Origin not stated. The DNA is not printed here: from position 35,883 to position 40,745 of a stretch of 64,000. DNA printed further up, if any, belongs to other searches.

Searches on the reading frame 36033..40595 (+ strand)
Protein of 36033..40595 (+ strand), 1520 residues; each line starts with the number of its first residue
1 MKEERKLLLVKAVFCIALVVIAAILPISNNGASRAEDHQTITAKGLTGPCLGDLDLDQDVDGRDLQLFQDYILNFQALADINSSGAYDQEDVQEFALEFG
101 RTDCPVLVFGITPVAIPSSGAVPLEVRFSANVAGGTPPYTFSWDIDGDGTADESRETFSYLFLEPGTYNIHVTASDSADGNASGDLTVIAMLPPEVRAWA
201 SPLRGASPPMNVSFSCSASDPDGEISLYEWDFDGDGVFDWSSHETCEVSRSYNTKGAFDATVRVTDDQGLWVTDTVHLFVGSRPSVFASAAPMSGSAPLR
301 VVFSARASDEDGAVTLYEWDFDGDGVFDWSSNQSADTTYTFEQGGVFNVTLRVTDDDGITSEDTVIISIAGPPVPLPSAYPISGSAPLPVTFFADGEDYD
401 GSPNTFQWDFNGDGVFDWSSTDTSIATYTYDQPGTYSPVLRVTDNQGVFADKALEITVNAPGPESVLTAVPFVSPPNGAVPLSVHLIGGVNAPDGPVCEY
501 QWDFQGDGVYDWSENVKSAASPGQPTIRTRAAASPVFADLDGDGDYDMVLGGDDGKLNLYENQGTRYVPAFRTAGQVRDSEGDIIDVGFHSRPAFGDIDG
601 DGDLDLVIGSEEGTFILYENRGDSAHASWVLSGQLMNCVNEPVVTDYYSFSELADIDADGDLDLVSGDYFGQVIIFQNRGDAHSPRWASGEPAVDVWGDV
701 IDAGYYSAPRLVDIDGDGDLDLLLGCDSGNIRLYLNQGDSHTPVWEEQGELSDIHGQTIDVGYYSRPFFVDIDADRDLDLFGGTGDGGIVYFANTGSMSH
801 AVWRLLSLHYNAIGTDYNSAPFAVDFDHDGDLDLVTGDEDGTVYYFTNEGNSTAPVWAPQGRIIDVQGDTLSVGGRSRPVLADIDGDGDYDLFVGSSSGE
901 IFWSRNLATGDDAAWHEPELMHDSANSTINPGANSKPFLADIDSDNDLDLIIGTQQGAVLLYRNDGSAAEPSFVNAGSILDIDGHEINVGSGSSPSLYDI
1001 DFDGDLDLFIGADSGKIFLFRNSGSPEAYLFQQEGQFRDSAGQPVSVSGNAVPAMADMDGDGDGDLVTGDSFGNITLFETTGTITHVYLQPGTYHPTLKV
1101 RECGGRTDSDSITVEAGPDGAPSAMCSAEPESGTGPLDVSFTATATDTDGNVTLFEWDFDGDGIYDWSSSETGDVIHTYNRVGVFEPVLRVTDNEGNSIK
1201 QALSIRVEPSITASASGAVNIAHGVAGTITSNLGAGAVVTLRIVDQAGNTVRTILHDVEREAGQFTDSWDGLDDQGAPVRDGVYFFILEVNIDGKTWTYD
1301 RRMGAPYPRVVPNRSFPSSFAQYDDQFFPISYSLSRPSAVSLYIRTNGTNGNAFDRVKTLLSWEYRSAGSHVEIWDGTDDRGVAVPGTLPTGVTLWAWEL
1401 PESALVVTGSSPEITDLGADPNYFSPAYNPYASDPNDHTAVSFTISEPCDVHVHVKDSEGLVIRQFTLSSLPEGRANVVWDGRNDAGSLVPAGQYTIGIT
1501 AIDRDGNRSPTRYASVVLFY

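Call 4: search_protein_families(library=pfam, proteins=[window:36033-40595:+], max_evalue=0.1)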
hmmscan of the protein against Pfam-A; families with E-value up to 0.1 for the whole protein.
window:36033-40595:+ (1520 aa): 20 families
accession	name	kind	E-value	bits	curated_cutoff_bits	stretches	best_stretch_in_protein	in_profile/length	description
PF18911.6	PKD_4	-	3e-55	184.6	27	6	290-365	9-81/85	PKD domain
PF00801.26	PKD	-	1.7e-47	159.8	23.5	6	292-366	8-78/80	PKD domain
PF13517.12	FG-GAP_3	-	1.3e-36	125.4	26.9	10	539-608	1-61/61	FG-GAP-like repeat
PF13860.13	FlgD_ig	-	4.2e-25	88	27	2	1436-1502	9-76/79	FlgD Ig-like domain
PF22352.2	K319L-like_PKD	-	9.9e-15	54.8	27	2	304-368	17-83/84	K319L-like, PKD domain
PF14783.12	BBS2_Mid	-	5.6e-14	52.6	27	0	939-970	4-35/108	Ciliary BBSome complex subunit 2, middle region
PF01839.29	FG-GAP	-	1.4e-13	50.8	22.1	4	593-631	5-37/37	FG-GAP repeat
PF08329.16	ChitinaseA_N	-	5e-09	36.4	21.2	1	318-370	56-108/133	Chitinase A, N-terminal domain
PF07495.19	Y_Y_Y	-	3.3e-08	33.8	26.6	0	148-180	20-52/65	Y_Y_Y domain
PF05345.18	He_PIG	-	2.3e-05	25.2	24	0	164-188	69-93/96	Putative Ig domain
PF10029.15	DUF2271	-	2.5e-05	24.5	27.3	1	1467-1512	68-113/136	Predicted periplasmic protein (DUF2271)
PF18981.6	InlK_D3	-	5.3e-05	23.7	25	0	162-188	46-71/75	Internalin K domain (D3/D4)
PF23743.1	Beta-prop_BBS7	-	0.00013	21.8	27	0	538-564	227-253/299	BBS7 beta-propeller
PF23409.1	Beta-prop_EML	-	0.00017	21.6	88.2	0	822-853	160-189/267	Echinoderm microtubule-associated protein first beta-propeller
PF15907.11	Itfg2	-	0.00029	20.7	27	0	933-969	73-110/330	Integrin-alpha FG-GAP repeat-containing protein 2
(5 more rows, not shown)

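Call 19: search_protein_families(library=ncbifam, proteins=[window:36033-40595:+], max_evalue=0.1)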
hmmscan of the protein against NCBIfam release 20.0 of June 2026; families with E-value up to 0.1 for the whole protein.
window:36033-40595:+ (1520 aa): 17 families
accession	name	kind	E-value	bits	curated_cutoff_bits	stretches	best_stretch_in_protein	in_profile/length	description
NF000157.1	fusid_est_FusH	equivalog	3.2e-24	85.4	999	2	584-851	254-509/520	fusidic acid esterase FusH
NF005176.1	PRK06655.1-1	equivalog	1.4e-21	77.3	230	2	1447-1509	95-157/197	flagellar hook assembly protein FlgD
NF009276.0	PRK12633.1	equivalog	2.3e-17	63.5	383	2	1432-1508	109-188/234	flagellar basal body rod modification protein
NF058578.1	CPR_pilus_PamR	equivalog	5e-13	48.6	300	1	130-190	172-236/297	pilus system RbmA-like protein PamR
NF009452.0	PRK12812.1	equivalog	1.7e-10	40.6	258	1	1450-1514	153-219/289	flagellar basal body rod modification protein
NF009277.0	PRK12634.1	equivalog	1.5e-09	38.3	333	2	1451-1509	124-182/221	flagellar basal body rod modification protein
NF038112.1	myxo_dep_M36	subfamily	3.6e-08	31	1500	1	204-503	1202-1511/1604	myxosortase-dependent M36 family metallopeptidase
NF052323.1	T9SSA_dep_M6i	equivalog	1.7e-07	29.6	600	0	1436-1501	966-1026/1043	T9SS-dependent M6-like inactivated metalloprotease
NF009453.0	PRK12813.1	equivalog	3.8e-07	29.9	264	1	1236-1296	122-179/223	flagellar basal body rod modification protein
NF004496.1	PRK05842.1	equivalog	3.2e-06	26.6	250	1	1239-1301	168-231/271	flagellar hook assembly protein FlgD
TIGR00864.1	PCC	subfamily_domain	4.2e-06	23.4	1861.4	1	102-355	1213-1461/2700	polycystin cation channel protein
NF033707.1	T9SS_sortase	equivalog_domain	1.6e-05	22.8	420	1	1189-1292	970-1079/1095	type IX secretion system sortase PorU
NF033932.1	LapB_rpt_80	domain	0.00053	20.2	45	0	1493-1516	1-24/83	LapB repeat-containing protein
NF053608.1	Lsa66_OmpA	equivalog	0.0086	14.5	700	0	1455-1512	183-239/581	fibronectin-binding adhesin Lsa66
NF052228.1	T9SS_PorZ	equivalog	0.013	13.9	260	0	1240-1294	698-745/757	type IX secretion system anionic LPS delivery protein PorZ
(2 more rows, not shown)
